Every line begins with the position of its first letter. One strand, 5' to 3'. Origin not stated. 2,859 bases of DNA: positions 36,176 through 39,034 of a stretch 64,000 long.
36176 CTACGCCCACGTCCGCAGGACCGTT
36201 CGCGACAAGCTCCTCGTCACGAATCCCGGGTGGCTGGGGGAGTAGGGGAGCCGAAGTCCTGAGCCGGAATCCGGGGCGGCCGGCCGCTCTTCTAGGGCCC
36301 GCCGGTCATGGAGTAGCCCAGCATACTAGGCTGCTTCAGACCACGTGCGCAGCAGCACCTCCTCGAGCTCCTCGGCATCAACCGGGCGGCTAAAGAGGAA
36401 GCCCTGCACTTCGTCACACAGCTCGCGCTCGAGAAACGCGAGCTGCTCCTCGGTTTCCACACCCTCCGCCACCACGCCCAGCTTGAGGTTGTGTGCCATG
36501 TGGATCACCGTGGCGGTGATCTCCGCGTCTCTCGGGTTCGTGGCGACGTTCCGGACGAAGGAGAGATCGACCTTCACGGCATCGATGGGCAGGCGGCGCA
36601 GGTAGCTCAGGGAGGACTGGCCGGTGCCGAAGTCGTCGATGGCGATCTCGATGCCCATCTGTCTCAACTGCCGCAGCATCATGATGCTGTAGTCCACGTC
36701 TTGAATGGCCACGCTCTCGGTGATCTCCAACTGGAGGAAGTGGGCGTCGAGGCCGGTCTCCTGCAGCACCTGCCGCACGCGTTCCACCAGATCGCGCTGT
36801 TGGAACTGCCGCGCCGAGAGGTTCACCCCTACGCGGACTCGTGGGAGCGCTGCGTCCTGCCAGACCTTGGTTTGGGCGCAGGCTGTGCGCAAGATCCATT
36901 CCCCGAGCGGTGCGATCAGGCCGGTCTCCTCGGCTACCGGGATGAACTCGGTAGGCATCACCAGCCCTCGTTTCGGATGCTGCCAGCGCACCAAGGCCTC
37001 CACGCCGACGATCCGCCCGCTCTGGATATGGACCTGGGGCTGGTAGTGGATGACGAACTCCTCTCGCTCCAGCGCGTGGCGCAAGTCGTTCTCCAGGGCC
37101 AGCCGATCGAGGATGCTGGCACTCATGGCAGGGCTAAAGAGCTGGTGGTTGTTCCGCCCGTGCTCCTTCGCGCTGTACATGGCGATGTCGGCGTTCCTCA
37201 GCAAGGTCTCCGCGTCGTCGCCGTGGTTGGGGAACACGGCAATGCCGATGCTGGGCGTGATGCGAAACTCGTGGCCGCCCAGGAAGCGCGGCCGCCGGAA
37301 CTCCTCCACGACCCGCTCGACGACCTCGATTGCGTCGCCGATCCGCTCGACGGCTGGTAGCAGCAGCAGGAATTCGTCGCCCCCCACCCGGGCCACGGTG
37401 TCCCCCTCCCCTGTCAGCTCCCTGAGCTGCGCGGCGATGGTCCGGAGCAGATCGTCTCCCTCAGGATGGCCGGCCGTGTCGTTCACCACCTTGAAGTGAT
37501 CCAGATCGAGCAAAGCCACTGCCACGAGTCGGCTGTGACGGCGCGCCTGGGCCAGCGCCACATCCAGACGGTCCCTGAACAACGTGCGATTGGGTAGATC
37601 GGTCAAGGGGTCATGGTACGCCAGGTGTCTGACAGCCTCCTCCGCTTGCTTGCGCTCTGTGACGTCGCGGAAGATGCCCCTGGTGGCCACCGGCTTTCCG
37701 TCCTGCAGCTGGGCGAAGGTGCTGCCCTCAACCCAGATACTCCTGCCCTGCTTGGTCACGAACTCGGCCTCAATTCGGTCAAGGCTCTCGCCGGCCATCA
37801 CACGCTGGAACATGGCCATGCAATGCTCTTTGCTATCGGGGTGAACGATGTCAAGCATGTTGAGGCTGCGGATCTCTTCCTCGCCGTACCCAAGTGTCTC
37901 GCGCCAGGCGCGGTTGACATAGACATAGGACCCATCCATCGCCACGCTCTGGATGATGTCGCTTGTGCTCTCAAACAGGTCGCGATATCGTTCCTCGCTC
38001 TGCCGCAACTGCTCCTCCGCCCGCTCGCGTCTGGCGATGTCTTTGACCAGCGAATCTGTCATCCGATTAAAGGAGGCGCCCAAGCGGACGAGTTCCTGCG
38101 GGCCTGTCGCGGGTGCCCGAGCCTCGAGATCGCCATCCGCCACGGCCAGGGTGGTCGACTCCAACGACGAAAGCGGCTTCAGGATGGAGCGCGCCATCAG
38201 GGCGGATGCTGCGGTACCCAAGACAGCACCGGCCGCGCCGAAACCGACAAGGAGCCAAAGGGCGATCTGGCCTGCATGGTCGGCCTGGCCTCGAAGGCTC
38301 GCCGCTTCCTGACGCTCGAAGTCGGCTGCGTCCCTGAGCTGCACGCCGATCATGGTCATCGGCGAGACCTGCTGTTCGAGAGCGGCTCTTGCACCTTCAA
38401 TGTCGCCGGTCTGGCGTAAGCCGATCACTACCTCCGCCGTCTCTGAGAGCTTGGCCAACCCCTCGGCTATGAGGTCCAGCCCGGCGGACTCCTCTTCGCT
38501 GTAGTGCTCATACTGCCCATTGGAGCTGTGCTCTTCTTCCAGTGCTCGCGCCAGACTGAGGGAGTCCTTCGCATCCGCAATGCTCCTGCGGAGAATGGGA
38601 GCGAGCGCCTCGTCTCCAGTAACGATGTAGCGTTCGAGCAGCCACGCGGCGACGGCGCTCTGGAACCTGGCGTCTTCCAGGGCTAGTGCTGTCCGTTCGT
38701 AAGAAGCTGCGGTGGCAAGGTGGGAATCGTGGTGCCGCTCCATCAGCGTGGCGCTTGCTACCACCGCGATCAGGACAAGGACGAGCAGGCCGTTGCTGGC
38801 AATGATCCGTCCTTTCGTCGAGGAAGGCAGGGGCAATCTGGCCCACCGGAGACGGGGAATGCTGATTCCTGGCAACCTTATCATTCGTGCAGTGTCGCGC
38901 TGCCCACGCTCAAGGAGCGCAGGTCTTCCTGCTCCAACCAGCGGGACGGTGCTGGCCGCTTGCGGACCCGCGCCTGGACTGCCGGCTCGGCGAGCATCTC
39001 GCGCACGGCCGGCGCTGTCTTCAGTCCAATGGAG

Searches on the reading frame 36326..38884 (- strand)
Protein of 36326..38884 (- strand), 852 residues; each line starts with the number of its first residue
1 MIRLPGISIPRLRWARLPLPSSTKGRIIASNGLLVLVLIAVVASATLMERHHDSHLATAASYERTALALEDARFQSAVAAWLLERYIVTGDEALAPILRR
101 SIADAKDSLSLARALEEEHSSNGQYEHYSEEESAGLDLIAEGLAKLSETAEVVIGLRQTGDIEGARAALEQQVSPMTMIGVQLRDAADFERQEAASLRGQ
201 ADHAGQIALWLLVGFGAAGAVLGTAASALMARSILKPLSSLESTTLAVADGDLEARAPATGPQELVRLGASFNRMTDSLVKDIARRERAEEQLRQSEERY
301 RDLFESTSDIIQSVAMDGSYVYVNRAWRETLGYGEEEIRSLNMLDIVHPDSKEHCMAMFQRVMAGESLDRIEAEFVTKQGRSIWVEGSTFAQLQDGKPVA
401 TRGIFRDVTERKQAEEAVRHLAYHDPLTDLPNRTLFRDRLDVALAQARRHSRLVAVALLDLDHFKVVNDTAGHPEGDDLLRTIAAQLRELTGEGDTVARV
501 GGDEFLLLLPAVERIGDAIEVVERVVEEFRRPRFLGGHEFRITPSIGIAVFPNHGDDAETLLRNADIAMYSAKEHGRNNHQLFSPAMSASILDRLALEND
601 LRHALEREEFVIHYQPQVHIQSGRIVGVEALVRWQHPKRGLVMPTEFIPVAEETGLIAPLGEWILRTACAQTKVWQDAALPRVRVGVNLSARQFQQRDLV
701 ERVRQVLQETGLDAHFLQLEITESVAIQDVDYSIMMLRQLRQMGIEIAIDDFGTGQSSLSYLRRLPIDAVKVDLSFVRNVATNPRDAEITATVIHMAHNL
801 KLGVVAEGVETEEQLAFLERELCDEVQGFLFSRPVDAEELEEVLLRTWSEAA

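Call 22: search_protein_families(library=pfam, proteins=[window:36326-38884:-], max_evalue=0.001)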
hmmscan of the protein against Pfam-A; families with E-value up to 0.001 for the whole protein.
window:36326-38884:- (852 aa): 9 families
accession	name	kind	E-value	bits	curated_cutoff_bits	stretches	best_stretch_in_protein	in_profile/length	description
PF00563.25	EAL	-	4.1e-77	259.2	31.3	1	599-834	2-236/236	EAL domain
PF00990.26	GGDEF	-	2.3e-49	167.7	23.8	1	422-579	1-161/161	Diguanylate cyclase, GGDEF domain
PF00672.30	HAMP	-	2.6e-14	53.7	25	1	229-280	1-52/53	HAMP domain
PF08447.18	PAS_3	-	3.6e-13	50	25.6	1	321-404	2-88/89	PAS fold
PF08448.16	PAS_4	-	3.1e-12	47.1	23.1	1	304-413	1-110/110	PAS fold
PF13426.13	PAS_9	-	2.9e-11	44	27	1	314-410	7-103/103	PAS domain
PF00989.32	PAS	-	5e-09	36.6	22.6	1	298-386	1-90/113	PAS fold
PF13188.13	PAS_8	-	6.8e-05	23.1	21.8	1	298-357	1-59/65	PAS domain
PF08670.17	MEKHLA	-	0.00051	20.4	23.7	0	294-395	24-126/143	MEKHLA domain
